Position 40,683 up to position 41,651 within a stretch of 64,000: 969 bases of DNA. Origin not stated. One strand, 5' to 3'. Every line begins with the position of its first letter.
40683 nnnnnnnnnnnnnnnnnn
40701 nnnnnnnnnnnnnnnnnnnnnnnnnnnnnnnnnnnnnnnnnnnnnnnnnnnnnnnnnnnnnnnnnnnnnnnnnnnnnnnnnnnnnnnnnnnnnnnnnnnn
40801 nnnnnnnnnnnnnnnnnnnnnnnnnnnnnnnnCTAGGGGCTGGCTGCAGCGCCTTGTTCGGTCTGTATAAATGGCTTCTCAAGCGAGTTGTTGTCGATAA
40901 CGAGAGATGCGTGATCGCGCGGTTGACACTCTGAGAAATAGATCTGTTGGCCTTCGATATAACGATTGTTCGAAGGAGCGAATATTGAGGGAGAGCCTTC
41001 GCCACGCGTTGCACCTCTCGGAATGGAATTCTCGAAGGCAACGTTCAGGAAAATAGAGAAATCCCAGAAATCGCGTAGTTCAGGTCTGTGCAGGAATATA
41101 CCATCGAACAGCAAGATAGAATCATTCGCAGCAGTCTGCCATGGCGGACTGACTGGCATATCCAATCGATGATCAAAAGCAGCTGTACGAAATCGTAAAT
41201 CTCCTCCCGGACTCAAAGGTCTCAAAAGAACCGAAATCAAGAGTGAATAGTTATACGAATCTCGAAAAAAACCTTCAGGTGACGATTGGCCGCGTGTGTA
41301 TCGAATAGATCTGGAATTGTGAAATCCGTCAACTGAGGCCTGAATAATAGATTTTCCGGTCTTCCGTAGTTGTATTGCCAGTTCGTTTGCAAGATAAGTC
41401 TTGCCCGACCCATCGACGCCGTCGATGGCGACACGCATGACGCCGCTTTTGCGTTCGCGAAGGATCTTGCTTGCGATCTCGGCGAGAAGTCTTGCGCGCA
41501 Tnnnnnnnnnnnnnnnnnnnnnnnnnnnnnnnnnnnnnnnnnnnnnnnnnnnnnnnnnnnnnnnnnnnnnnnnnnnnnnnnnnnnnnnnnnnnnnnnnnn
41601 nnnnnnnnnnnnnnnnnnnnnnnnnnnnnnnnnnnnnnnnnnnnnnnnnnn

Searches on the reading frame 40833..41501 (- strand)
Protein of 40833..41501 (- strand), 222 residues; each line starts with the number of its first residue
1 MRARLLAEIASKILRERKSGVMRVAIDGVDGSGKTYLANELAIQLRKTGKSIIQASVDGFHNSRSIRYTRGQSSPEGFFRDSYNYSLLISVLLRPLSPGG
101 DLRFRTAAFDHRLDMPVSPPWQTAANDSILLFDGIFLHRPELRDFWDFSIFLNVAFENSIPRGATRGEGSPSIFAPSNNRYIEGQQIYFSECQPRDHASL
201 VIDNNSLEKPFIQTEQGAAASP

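Call 64: search_protein_families(library=pfam, proteins=[window:40833-41501:-], max_evalue=0.01)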
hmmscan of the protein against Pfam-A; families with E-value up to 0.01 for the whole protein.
window:40833-41501:- (222 aa): 4 families
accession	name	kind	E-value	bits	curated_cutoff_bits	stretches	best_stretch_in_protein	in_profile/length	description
PF00485.24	PRK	-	0.00032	21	22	1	24-155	2-138/196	Phosphoribulokinase / Uridine kinase family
PF02223.23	Thymidylate_kin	-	0.0014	18.8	27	0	26-52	1-27/185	Thymidylate kinase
PF13238.12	AAA_18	-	0.0068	17.3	29.4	0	24-45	1-22/128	AAA domain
PF20720.3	nSTAND3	-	0.0071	16.5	27.2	0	24-55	20-51/155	Novel STAND NTPase 3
